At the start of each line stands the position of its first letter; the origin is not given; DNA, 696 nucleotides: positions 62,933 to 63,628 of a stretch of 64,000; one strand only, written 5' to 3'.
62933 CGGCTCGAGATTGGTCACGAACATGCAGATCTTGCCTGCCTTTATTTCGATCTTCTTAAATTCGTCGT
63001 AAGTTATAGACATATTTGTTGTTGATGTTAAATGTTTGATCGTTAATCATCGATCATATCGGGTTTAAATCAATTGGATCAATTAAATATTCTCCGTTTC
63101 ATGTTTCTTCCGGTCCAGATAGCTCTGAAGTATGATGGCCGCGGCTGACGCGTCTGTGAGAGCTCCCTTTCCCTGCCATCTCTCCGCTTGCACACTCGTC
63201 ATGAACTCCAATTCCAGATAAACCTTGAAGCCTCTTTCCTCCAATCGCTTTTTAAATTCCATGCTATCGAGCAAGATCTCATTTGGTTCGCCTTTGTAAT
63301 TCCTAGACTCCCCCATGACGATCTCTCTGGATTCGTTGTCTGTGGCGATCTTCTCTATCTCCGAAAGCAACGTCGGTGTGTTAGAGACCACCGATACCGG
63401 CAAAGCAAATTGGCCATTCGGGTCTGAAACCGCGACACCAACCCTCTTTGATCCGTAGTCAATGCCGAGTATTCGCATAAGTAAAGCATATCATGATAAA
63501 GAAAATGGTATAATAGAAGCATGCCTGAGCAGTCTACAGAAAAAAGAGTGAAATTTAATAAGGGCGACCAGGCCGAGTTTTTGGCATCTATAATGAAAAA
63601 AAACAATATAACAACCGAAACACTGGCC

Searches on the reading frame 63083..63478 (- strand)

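Call 33: search_protein_families(library=pfam, proteins=[window:63083-63478:-], max_evalue=0.01)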
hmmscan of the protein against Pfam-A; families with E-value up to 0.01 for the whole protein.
window:63083-63478:- (131 aa): 2 families
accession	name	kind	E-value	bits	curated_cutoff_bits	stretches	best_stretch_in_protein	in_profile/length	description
PF03652.20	RuvX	-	2.6e-24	86.5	29.2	1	1-122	1-133/134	Holliday junction resolvase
PF01548.23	DEDD_Tnp_IS110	-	0.0054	17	29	0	4-72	1-69/155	Transposase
